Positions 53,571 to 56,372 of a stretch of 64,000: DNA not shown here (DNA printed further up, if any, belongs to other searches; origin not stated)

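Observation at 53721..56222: DinG/XPD Fe-S helicase carrying an N-terminal JAB/MPN metalloprotease-type domain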

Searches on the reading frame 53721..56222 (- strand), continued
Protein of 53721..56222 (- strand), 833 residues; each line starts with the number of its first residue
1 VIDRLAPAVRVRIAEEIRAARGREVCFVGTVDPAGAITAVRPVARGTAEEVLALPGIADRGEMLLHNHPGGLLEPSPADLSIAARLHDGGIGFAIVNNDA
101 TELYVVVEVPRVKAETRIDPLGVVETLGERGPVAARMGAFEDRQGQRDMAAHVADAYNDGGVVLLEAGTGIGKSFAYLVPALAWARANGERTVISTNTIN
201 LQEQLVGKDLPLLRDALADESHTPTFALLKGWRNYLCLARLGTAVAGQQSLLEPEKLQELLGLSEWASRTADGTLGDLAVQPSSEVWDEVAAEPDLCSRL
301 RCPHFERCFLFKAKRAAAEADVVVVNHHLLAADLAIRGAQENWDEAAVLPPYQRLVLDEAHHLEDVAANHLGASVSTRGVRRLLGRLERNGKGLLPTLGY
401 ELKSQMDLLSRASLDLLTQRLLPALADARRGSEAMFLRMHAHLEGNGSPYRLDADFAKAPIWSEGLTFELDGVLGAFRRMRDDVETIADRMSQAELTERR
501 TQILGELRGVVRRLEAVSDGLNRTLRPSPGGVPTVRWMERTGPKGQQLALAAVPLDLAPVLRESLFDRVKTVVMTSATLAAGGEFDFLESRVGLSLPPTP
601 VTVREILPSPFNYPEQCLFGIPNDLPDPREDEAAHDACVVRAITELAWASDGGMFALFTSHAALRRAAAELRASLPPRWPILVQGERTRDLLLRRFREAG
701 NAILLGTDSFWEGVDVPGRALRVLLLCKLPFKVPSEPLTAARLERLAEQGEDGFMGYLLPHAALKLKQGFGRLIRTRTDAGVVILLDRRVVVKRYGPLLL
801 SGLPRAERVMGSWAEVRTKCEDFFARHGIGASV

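Call 25: find_homologous_proteins(query=A1, max_evalue=1e-10)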
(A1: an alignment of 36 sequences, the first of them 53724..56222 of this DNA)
Query A1 (36 sequences) (833 aa, profile of the alignment): 7587 proteins with E <= 1e-10 among 8000 candidates; the best 120 are listed.
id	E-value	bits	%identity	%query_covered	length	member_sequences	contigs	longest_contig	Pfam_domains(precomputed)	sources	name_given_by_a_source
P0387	0.0e+0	1134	39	99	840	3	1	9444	PF04002.21,PF00270.36,PF13307.13,PF04851.22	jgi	-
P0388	0.0e+0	1133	38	99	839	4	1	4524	PF04002.21,PF00270.36,PF13307.13,PF00271.38,PF04851.22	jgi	-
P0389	0.0e+0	1132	39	99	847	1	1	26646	PF04002.21,PF00270.36,PF13307.13,PF00271.38,PF04851.22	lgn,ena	-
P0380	0.0e+0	1131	38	97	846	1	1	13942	PF04002.21,PF00270.36,PF13307.13,PF04851.22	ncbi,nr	ncbi:DEAD/DEAH box helicase [candidate division KSB1 bacterium]|nr:DEAD/DEAH box helicase [candidate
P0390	0.0e+0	1131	38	98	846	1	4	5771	PF00270.36,PF13307.13,PF04851.22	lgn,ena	-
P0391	0.0e+0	1129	37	99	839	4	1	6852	PF00270.36,PF13307.13,PF04851.22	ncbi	ncbi:MAG: helicase C-terminal domain-containing protein [Acidobacteriota bacterium]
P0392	0.0e+0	1124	37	97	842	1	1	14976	PF04002.21,PF06733.22,PF00270.36,PF13307.13,PF04851.22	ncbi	ncbi:MAG: helicase C-terminal domain-containing protein [bacterium]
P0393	0.0e+0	1123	41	99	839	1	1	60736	PF04002.21,PF00270.36,PF13307.13,PF04851.22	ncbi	-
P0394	0.0e+0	1123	36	99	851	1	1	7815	PF06733.22,PF00270.36,PF13307.13,PF04851.22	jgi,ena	-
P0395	0.0e+0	1122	41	99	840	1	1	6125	PF04002.21,PF00270.36,PF13307.13,PF04851.22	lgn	-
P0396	0.0e+0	1120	39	98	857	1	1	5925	PF04002.21,PF00270.36,PF13307.13,PF04851.22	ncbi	-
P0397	0.0e+0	1120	38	97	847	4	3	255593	PF04002.21,PF00270.36,PF13307.13,PF04851.22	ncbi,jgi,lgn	jgi:ATP-dependent DNA helicase DinG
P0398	0.0e+0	1119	38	98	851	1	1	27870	PF04002.21,PF06733.22,PF00270.36,PF13307.13,PF00271.38,PF04851.22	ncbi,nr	ncbi:DEAD/DEAH box helicase family protein [candidate division KSB1 bacterium]|nr:DEAD/DEAH box heli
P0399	0.0e+0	1119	-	-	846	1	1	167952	PF04002.21,PF00270.36,PF13307.13,PF04851.22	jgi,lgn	-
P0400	0.0e+0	1119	40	98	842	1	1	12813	PF04002.21,PF00270.36,PF13307.13,PF04851.22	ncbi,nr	ncbi:MAG: DEAD/DEAH box helicase [candidate division KSB1 bacterium]|nr:DEAD/DEAH box helicase [cand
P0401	0.0e+0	1119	39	98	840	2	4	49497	PF04002.21,PF00270.36,PF13307.13,PF04851.22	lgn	-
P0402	0.0e+0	1118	-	-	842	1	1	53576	PF04002.21,PF00270.36,PF13307.13,PF04851.22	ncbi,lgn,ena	-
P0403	0.0e+0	1118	40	98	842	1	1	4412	PF04002.21,PF00270.36,PF13307.13,PF00271.38,PF04851.22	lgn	-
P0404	0.0e+0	1118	36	98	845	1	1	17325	PF06733.22,PF00270.36,PF13307.13,PF04851.22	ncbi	ncbi:MAG: helicase C-terminal domain-containing protein [Bacteroidota bacterium]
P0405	0.0e+0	1117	-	-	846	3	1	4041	PF00270.36,PF13307.13,PF04851.22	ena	-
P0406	0.0e+0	1117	37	99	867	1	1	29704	PF06733.22,PF00270.36,PF13307.13,PF04851.22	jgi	jgi:ATP-dependent DNA helicase DinG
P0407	0.0e+0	1117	-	-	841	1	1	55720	PF04002.21,PF00270.36,PF13307.13,PF04851.22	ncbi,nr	ncbi:MAG: DEAD/DEAH box helicase [candidate division KSB1 bacterium]|nr:DEAD/DEAH box helicase [cand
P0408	0.0e+0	1116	39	98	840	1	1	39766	PF04002.21,PF00270.36,PF13307.13,PF04851.22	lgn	-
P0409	0.0e+0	1116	39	99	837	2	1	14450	PF04002.21,PF00270.36,PF13307.13,PF04851.22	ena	-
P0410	0.0e+0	1116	39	98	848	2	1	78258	PF06733.22,PF00270.36,PF13307.13,PF04851.22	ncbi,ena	-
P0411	0.0e+0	1115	38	99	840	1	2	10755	PF04002.21,PF00270.36,PF13307.13,PF04851.22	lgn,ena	-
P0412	0.0e+0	1114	39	98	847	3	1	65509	PF04002.21,PF00270.36,PF13307.13,PF04851.22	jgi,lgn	jgi:ATP-dependent DNA helicase DinG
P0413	0.0e+0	1113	38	97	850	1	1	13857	PF00270.36,PF13307.13,PF04851.22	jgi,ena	-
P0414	0.0e+0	1112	40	99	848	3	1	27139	PF06733.22,PF00270.36,PF13307.13,PF04851.22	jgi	jgi:ATP-dependent DNA helicase DinG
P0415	0.0e+0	1112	38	97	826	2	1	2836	PF04002.21,PF00270.36,PF13307.13,PF04851.22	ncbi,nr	ncbi:DEAD/DEAH box helicase, partial [candidate division KSB1 bacterium]|nr:DEAD/DEAH box helicase [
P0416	0.0e+0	1112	-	-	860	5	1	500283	PF04002.21,PF00270.36,PF13307.13,PF04851.22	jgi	-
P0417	0.0e+0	1111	37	100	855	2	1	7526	PF00270.36,PF13307.13,PF04851.22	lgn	-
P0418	0.0e+0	1110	-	-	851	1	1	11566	PF00270.36,PF13307.13,PF04851.22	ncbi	-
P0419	0.0e+0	1110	38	98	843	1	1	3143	PF04002.21,PF00270.36,PF13307.13,PF00271.38,PF04851.22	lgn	-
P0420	0.0e+0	1110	38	97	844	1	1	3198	PF04002.21,PF00270.36,PF13307.13,PF04851.22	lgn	-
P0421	0.0e+0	1109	38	98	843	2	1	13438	PF04002.21,PF00270.36,PF13307.13,PF04851.22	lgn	-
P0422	0.0e+0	1109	39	98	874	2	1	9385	PF04002.21,PF00270.36,PF13307.13,PF04851.22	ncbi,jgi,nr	ncbi:MAG: DEAD/DEAH box helicase family protein [Calditrichaeota bacterium]|nr:DEAD/DEAH box helicas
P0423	0.0e+0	1109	37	98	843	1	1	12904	PF04002.21,PF00270.36,PF13307.13,PF04851.22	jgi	-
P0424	0.0e+0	1109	38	98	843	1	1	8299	PF04002.21,PF00270.36,PF13307.13,PF04851.22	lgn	-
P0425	0.0e+0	1109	37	99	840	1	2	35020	PF04002.21,PF00270.36,PF13307.13,PF04851.22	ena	-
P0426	0.0e+0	1108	40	97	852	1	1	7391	PF00270.36,PF13307.13,PF04851.22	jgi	jgi:ATP-dependent DNA helicase DinG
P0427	0.0e+0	1108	43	98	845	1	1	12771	PF04002.21,PF00270.36,PF13307.13,PF04851.22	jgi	-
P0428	0.0e+0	1108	-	-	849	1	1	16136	PF04002.21,PF00270.36,PF13307.13,PF04851.22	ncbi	ncbi:MAG: ATP-dependent DNA helicase DinG [Candidatus Abyssubacteria bacterium]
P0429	0.0e+0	1108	38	96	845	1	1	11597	PF06733.22,PF00270.36,PF13307.13,PF04851.22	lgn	-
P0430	0.0e+0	1107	38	97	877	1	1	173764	PF06733.22,PF00270.36,PF13307.13,PF04851.22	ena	-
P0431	0.0e+0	1107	39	97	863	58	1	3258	PF06733.22,PF00270.36,PF13307.13,PF04851.22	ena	-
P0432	0.0e+0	1106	36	98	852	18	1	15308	PF06733.22,PF00270.36,PF13307.13,PF00271.38,PF04851.22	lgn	-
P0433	0.0e+0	1106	38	96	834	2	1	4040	PF04002.21,PF00270.36,PF13307.13,PF04851.22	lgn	-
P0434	0.0e+0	1106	37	97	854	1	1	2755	PF00270.36,PF13307.13,PF04851.22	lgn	-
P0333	0.0e+0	1106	40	98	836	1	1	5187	PF00270.36,PF13307.13,PF04851.22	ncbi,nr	ncbi:DEAD/DEAH box helicase family protein [bacterium]|nr:DEAD/DEAH box helicase family protein [can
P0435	0.0e+0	1105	-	-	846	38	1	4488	PF04002.21,PF00270.36,PF13307.13,PF04851.22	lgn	-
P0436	0.0e+0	1105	38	99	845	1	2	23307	PF04002.21,PF00270.36,PF13307.13,PF04851.22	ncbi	-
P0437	0.0e+0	1104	39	99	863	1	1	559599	PF06733.22,PF00270.36,PF13307.13,PF04851.22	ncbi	ncbi:MAG: helicase C-terminal domain-containing protein [Acidobacteriota bacterium]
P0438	0.0e+0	1104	-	-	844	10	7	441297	PF04002.21,PF00270.36,PF13307.13,PF04851.22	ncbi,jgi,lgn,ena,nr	ncbi:MAG TPA: helicase C-terminal domain-containing protein [bacterium]|nr:helicase C-terminal domai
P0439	0.0e+0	1104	38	97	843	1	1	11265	PF04002.21,PF00270.36,PF13307.13,PF04851.22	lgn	-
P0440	0.0e+0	1104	38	97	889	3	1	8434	PF06733.22,PF00270.36,PF13307.13,PF04851.22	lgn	-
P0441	0.0e+0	1103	38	99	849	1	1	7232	PF06733.22,PF00270.36,PF13307.13,PF04851.22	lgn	-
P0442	0.0e+0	1103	-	-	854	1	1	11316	PF00270.36,PF13307.13,PF04851.22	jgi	jgi:ATP-dependent DNA helicase DinG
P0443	0.0e+0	1103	39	99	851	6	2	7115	PF04002.21,PF00270.36,PF13307.13,PF04851.22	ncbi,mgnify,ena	mgnify:CR=1 FL=1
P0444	0.0e+0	1103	-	-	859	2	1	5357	PF04002.21,PF00270.36,PF13307.13,PF04851.22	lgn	-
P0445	0.0e+0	1102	-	-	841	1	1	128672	PF04002.21,PF00270.36,PF13307.13,PF04851.22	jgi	jgi:ATP-dependent DNA helicase DinG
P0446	0.0e+0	1102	38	98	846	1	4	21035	PF04002.21,PF00270.36,PF13307.13,PF04851.22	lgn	-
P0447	0.0e+0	1102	40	97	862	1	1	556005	PF06733.22,PF00270.36,PF13307.13,PF04851.22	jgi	jgi:ATP-dependent DNA helicase DinG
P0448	0.0e+0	1101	38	98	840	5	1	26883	PF04002.21,PF00270.36,PF13307.13,PF04851.22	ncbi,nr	ncbi:MAG: DEAD/DEAH box helicase [Actinobacteria bacterium]|nr:DEAD/DEAH box helicase [Actinomycetot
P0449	0.0e+0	1100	38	98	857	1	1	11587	PF00270.36,PF13307.13,PF04851.22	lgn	-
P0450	0.0e+0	1099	39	99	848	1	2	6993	PF06733.22,PF00270.36,PF13307.13,PF04851.22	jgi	jgi:ATP-dependent DNA helicase DinG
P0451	0.0e+0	1099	-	-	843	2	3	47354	PF06733.22,PF00270.36,PF13307.13,PF04851.22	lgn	-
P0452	0.0e+0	1099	38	98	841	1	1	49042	PF00270.36,PF13307.13,PF04851.22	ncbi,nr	ncbi:DEAD/DEAH box helicase family protein [candidate division KSB1 bacterium]|nr:DEAD/DEAH box heli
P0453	0.0e+0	1099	37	97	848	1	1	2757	PF04002.21,PF00270.36,PF13307.13,PF04851.22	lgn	-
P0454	0.0e+0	1098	42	98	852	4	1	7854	PF04002.21,PF00270.36,PF13307.13,PF04851.22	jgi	jgi:ATP-dependent DNA helicase DinG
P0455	0.0e+0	1098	42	97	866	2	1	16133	PF04002.21,PF00270.36,PF13307.13,PF04851.22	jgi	-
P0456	0.0e+0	1098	-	-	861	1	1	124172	PF04002.21,PF00270.36,PF13307.13,PF04851.22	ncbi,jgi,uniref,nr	ncbi:MAG: helicase [Candidatus Abyssobacteria bacterium SURF_5]|uniref:Helicase n=1 Tax=Abyssobacter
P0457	0.0e+0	1098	39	98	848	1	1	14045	PF04002.21,PF00270.36,PF13307.13,PF04851.22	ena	-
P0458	0.0e+0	1097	-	-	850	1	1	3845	PF04002.21,PF00270.36,PF13307.13,PF04851.22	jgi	jgi:ATP-dependent DNA helicase DinG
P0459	0.0e+0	1097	-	-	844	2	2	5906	PF06733.22,PF00270.36,PF13307.13,PF04851.22,PF02562.23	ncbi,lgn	ncbi:MAG: helicase C-terminal domain-containing protein [bacterium]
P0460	0.0e+0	1096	43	98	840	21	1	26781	PF04002.21,PF00270.36,PF13307.13,PF04851.22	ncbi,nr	ncbi:MAG TPA: helicase C-terminal domain-containing protein [Desulfuromonadales bacterium]|nr:helica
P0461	0.0e+0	1096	-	-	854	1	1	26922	PF00270.36,PF13307.13,PF04851.22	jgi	jgi:ATP-dependent DNA helicase DinG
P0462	0.0e+0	1096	38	99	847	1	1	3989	PF00270.36,PF13307.13,PF04851.22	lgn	-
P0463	0.0e+0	1096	39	99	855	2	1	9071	PF00270.36,PF13307.13,PF04851.22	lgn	-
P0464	0.0e+0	1095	36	97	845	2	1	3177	PF06733.22,PF00270.36,PF13307.13,PF00271.38,PF04851.22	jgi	-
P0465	0.0e+0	1095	-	-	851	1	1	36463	PF04002.21,PF00270.36,PF13307.13,PF04851.22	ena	-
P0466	0.0e+0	1095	41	99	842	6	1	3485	PF04002.21,PF00270.36,PF13307.13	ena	-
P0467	0.0e+0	1095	42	98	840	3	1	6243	PF04002.21,PF00270.36,PF13307.13,PF04851.22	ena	-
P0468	0.0e+0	1095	42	97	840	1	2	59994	PF04002.21,PF00270.36,PF13307.13,PF04851.22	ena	-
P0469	0.0e+0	1094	39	97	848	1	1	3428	PF00270.36,PF13307.13,PF04851.22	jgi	jgi:ATP-dependent DNA helicase DinG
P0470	0.0e+0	1093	38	98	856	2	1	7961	PF04002.21,PF00270.36,PF13307.13,PF04851.22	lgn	-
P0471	0.0e+0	1093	38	97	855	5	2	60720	PF04002.21,PF00270.36,PF13307.13,PF04851.22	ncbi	-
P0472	0.0e+0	1093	39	99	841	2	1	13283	PF04002.21,PF06733.22,PF00270.36,PF13307.13,PF04851.22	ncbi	-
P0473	0.0e+0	1092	40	98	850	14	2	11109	PF04002.21,PF00270.36,PF13307.13,PF04851.22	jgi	jgi:ATP-dependent DNA helicase DinG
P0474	0.0e+0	1092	-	-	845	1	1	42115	PF04002.21,PF00270.36,PF13307.13,PF04851.22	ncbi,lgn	-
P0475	0.0e+0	1091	-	-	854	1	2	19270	PF00270.36,PF13307.13,PF04851.22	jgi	jgi:ATP-dependent DNA helicase DinG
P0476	0.0e+0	1091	41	99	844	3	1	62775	PF04002.21,PF00270.36,PF13307.13,PF04851.22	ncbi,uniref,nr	ncbi:MAG: helicase [Desulfuromonas sp.]|uniref:helicase C-terminal domain-containing protein n=1 Tax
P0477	0.0e+0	1091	42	97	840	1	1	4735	PF04002.21,PF00270.36,PF13307.13,PF04851.22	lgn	-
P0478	0.0e+0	1091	39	98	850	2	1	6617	PF04002.21,PF00270.36,PF13307.13,PF00271.38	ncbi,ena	-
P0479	0.0e+0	1091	-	-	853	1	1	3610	PF04002.21,PF00270.36,PF13307.13,PF04851.22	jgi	-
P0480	0.0e+0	1091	41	97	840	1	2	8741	PF04002.21,PF00270.36,PF13307.13,PF04851.22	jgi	jgi:ATP-dependent DNA helicase DinG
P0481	0.0e+0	1091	40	100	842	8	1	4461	PF04002.21,PF00270.36,PF13307.13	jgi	-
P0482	0.0e+0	1091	41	97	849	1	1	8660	PF04002.21,PF00270.36,PF13307.13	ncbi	-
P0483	0.0e+0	1091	41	99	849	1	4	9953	PF04002.21,PF00270.36,PF13307.13,PF04851.22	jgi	jgi:ATP-dependent DNA helicase DinG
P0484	0.0e+0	1091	37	99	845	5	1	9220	PF04002.21,PF00270.36,PF13307.13,PF04851.22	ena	-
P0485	0.0e+0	1091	39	97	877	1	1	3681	PF04002.21,PF00270.36,PF13307.13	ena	-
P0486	0.0e+0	1091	39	97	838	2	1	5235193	PF06733.22,PF00270.36,PF13307.13,PF04851.22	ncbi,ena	-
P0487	0.0e+0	1091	43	98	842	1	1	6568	PF04002.21,PF00270.36,PF13307.13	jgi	jgi:ATP-dependent DNA helicase DinG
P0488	0.0e+0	1090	-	-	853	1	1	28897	PF04002.21,PF00270.36,PF13307.13,PF04851.22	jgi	-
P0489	0.0e+0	1090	-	-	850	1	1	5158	PF04002.21,PF00270.36,PF13307.13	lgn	-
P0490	0.0e+0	1090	-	-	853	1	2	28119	PF04002.21,PF00270.36,PF13307.13,PF04851.22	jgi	-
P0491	0.0e+0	1089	40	100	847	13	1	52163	PF04002.21,PF00270.36,PF13307.13,PF04851.22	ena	-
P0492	0.0e+0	1089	41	97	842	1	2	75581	PF04002.21,PF00270.36,PF13307.13,PF04851.22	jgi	jgi:ATP-dependent DNA helicase DinG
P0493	0.0e+0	1089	-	-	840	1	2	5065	PF04002.21,PF00270.36,PF13307.13,PF04851.22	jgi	-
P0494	0.0e+0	1089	40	99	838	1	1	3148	PF04002.21,PF00270.36,PF13307.13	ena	-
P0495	0.0e+0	1089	41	99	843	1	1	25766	PF04002.21,PF00270.36,PF13307.13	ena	-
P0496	0.0e+0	1089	40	99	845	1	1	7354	PF04002.21,PF06733.22,PF00270.36,PF13307.13,PF04851.22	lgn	-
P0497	0.0e+0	1088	39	99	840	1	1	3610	PF04002.21,PF06733.22,PF00270.36,PF13307.13,PF04851.22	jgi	jgi:ATP-dependent DNA helicase DinG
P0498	0.0e+0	1088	42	97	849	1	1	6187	PF04002.21,PF06733.22,PF00270.36,PF13307.13,PF04851.22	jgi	jgi:ATP-dependent DNA helicase DinG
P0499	0.0e+0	1088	42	99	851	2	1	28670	PF04002.21,PF00270.36,PF13307.13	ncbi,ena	-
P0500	0.0e+0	1088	39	97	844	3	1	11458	PF06733.22,PF00270.36,PF13307.13,PF04851.22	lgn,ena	-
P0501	0.0e+0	1088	41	99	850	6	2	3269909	PF04002.21,PF00270.36,PF13307.13,PF04851.22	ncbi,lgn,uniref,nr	ncbi:helicase C-terminal domain-containing protein [Desulfuromonas sp. AOP6]|uniref:helicase C-termi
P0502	0.0e+0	1087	-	-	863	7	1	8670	PF00270.36,PF13307.13,PF04851.22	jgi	-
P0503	0.0e+0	1087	40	98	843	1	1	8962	PF04002.21,PF00270.36,PF13307.13,PF04851.22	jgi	jgi:ATP-dependent DNA helicase DinG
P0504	0.0e+0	1087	41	99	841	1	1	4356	PF04002.21,PF06733.22,PF00270.36,PF13307.13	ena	-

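Call 28: find_related_loci(query=A1, collection=genome_contigs, flank=6000)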
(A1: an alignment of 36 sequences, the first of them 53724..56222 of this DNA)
Query A1 (833 aa) in genome_contigs; peptide patterns used: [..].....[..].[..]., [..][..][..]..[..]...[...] (x = any residue, [..] = any of these).
600 stretches matched a pattern (row limit reached: there are more); 598 encode a relative of the query (tblastn E <= 1e-3); the best 80 are kept; 80 distinct loci.
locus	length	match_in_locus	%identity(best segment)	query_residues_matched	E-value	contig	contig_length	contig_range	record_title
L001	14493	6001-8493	79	3-833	0e+0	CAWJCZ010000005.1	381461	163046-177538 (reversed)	MAG: uncultured Gemmatimonadales bacterium isolate MFD04944.bin.2.227 genome assembly, contig: contig_39358, whole genom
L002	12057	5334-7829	75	3-833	0e+0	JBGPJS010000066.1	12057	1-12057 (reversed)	MAG: Gemmatimonadota bacterium isolate OBJ_0618_7090110_303 k141_4871842_length_12057_cov_11.0000, whole genome shotgun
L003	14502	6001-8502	72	1-833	0e+0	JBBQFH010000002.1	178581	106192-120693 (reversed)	MAG: Gemmatimonadales bacterium isolate Co_metawrap_1038 Cmw_1038_k141_1858884_length_178581_cov_10.9998, whole genome s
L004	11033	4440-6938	72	1-833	0e+0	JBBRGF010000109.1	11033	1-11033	MAG: Gemmatimonadales bacterium isolate Co_metawrap_2610 Cmw_2610_k141_23799092_length_11033_cov_9.0000, whole genome sh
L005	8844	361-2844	71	4-831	0e+0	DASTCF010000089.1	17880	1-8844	MAG TPA_asm: Gemmatimonadales bacterium isolate SMAG_U785 k141_894267, whole genome shotgun sequence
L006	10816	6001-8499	69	2-833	0e+0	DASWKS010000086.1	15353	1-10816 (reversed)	MAG TPA_asm: Gemmatimonadales bacterium isolate SMAG_U2928 k141_2622614, whole genome shotgun sequence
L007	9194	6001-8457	55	4-824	0e+0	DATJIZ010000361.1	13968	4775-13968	MAG TPA_asm: Gemmatimonadaceae bacterium isolate SMAG_U15552 k141_8957236, whole genome shotgun sequence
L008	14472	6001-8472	54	2-826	0e+0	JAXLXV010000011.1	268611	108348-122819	MAG: Gemmatimonadaceae bacterium isolate STL-GEM1 C1.161.fa-11, whole genome shotgun sequence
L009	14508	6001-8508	52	4-825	0e+0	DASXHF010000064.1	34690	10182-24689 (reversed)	MAG TPA_asm: Gemmatimonadaceae bacterium isolate SMAG_U5186 k141_3298543, whole genome shotgun sequence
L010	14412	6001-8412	55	20-824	0e+0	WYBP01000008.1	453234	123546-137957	MAG: Gemmatimonadaceae bacterium isolate GEM1 k127_165954, whole genome shotgun sequence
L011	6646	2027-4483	48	15-824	0e+0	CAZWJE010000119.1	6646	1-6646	MAG TPA_asm: uncultured Gemmatimonas sp. isolate binchicken_co235_338 genome assembly, contig: NODE_25403_length_6646_co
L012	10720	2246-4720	48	4-824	0e+0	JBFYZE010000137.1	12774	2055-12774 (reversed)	MAG: Gemmatimonadales bacterium isolate PPR_0426 k121_4925187, whole genome shotgun sequence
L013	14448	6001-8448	45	10-824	0e+0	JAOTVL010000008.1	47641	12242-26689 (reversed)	MAG: Gemmatimonadota bacterium isolate 13_May_SF_Bin45 13_May_SF_Bin45_scaffold_120_c2, whole genome shotgun sequence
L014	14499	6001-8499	65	2-831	0e+0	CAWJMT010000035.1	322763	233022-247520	MAG: uncultured Gemmatimonadales bacterium isolate MFD02809.bin.2.233 genome assembly, contig: contig_56826, whole genom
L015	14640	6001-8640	43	5-832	0e+0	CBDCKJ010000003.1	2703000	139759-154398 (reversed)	MAG: Longimicrobiales bacterium isolate e5e6e237-df96-4168-887b-12d3b9a40ed9 genome assembly, contig: contig_3, whole ge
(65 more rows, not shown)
